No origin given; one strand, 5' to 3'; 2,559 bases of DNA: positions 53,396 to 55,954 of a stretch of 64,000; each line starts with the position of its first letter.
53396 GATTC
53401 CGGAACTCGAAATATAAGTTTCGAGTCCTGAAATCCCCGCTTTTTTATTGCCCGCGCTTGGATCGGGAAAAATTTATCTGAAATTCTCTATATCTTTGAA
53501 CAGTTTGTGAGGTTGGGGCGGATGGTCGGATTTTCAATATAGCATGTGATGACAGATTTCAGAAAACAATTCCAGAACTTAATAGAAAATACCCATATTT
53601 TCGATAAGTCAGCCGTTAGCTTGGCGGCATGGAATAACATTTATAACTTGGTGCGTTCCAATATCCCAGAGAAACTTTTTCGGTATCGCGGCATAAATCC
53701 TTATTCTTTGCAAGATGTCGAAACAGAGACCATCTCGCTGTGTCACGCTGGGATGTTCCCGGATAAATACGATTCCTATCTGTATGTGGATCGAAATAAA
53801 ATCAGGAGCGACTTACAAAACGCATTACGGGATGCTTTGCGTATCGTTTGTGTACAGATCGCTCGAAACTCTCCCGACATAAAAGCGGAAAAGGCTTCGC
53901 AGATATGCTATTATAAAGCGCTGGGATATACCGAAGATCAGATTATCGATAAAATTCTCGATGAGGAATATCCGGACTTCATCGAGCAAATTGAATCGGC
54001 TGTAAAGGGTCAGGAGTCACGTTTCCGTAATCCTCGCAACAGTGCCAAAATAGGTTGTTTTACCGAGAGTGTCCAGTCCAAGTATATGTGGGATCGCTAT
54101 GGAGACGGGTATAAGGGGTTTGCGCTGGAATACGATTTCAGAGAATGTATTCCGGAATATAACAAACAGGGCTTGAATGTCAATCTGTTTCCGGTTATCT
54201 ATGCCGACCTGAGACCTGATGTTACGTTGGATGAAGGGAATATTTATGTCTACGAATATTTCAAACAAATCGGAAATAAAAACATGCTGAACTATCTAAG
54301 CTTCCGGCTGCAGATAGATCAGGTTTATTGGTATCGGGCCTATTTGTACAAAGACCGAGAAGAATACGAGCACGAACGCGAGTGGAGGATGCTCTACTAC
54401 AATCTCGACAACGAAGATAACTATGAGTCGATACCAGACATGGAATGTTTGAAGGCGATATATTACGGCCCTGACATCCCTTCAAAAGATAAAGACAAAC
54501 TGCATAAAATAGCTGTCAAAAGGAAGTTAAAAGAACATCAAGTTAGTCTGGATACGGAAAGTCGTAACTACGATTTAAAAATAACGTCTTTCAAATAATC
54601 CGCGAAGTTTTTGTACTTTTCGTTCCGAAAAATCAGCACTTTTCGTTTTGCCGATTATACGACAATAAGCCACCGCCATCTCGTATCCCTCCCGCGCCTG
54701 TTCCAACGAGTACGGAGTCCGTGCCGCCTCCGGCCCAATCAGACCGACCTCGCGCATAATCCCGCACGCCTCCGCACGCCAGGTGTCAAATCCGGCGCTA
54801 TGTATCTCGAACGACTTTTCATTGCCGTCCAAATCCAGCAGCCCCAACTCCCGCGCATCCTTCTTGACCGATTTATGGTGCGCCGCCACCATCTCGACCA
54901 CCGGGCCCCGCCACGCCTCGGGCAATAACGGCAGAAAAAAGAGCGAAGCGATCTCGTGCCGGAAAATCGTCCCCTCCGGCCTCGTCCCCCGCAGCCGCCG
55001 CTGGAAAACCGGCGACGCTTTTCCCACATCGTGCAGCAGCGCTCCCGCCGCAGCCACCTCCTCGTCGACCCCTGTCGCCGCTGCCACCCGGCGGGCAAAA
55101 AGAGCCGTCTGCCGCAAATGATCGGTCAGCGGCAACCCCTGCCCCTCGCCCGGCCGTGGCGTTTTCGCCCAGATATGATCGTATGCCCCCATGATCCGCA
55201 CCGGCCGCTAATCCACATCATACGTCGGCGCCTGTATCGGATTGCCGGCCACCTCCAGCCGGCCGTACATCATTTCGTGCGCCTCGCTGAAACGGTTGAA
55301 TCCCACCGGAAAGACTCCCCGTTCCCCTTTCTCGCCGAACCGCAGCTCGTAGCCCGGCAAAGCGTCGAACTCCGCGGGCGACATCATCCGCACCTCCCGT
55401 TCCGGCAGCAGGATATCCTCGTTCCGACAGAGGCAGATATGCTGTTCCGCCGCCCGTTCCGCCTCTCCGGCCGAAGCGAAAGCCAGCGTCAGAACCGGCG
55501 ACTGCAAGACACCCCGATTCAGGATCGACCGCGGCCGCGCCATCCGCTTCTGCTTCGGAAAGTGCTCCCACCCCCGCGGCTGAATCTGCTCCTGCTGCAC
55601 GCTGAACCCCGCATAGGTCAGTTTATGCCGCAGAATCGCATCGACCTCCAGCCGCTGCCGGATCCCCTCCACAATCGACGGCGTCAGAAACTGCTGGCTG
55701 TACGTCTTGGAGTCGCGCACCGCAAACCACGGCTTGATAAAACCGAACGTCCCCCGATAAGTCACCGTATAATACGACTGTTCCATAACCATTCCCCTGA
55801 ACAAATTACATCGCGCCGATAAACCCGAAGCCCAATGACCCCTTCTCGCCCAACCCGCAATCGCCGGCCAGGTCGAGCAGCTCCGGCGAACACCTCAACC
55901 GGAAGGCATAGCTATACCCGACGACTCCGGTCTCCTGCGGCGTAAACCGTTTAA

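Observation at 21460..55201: Mu-like prophage inserted inside cas3, separating HD motifs I-IV from motif V and the helicase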

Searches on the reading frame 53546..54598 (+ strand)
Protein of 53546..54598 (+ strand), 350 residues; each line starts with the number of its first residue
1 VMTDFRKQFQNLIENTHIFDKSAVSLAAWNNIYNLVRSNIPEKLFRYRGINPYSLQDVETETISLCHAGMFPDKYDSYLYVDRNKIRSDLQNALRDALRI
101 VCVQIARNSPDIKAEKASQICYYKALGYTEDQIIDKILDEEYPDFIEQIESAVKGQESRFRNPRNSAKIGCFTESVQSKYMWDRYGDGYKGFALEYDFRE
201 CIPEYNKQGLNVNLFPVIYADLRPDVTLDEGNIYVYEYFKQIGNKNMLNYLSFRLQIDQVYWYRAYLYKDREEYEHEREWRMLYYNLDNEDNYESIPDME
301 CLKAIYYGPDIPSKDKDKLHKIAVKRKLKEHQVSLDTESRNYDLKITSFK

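Call 20: search_protein_families(library=phrogs, proteins=[window:53546-54598:+], max_evalue=0.001)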
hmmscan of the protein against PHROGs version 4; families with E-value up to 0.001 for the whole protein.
window:53546-54598:+ (350 aa): 1 family
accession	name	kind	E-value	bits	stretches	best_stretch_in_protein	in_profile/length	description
phrog_1762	-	unknown function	3.9e-20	73.2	1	37-346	41-292/395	-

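Call 28: find_encoding_contigs(protein=window:53546-54598:+, flank=6000, max_places=10)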
Protein window:53546-54598:+ (350 aa): no gene with exactly this product is on record in the collection.

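Call 44: search_protein_families(library=padloc, proteins=[window:53546-54598:+], max_evalue=0.001)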
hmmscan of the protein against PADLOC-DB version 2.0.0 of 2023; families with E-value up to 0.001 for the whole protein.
window:53546-54598:+ (350 aa): 5 families
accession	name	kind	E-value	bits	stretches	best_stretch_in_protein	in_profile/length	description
PDLC04990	PDC-S31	-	4.9e-23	80.2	1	39-347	5-256/259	-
PDLC04994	PDC-S31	-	3.4e-14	50.9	1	35-246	10-193/273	-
PDLC04992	PDC-S31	-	2.3e-13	48.4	1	157-334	47-203/220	-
PDLC04991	PDC-S31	-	9e-12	43.1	1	152-205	50-103/208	-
PDLC04993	PDC-S31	-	0.00043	17.6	1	163-321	68-217/245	-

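Call 45: search_protein_families(library=pfam, proteins=[window:53546-54598:+], max_evalue=0.01)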
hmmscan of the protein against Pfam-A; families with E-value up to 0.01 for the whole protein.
window:53546-54598:+ (350 aa): 1 family
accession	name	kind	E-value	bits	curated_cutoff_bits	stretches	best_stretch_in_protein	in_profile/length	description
PF11185.13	DUF2971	-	2.1e-06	29.4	22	1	181-282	1-89/89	Protein of unknown function (DUF2971)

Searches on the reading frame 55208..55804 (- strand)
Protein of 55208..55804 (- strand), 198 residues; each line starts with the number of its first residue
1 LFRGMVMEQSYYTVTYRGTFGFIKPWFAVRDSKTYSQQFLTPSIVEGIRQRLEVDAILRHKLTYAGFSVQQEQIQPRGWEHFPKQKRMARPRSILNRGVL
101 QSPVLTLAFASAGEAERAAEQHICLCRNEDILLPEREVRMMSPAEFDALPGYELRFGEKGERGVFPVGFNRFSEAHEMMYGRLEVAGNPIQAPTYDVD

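Call 11: search_protein_families(library=ncbifam, proteins=[window:55208-55804:-], max_evalue=0.01)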
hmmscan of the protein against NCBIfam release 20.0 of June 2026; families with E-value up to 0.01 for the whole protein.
window:55208-55804:- (198 aa): 0 families

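Call 44: search_protein_families(library=padloc, proteins=[window:55208-55804:-], max_evalue=0.001)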
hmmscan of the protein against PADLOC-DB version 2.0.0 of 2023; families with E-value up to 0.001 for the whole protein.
window:55208-55804:- (198 aa): 2 families
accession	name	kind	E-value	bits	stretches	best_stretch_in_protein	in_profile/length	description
PDLC02093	Cas5b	-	5.3e-78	259.2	1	11-191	2-176/177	-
PDLC01480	Cas5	-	1.3e-74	248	1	11-191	1-177/178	CAS-I-B; effector_G5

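Call 45: search_protein_families(library=pfam, proteins=[window:55208-55804:-], max_evalue=0.01)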
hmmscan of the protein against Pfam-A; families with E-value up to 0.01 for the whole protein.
window:55208-55804:- (198 aa): 0 families
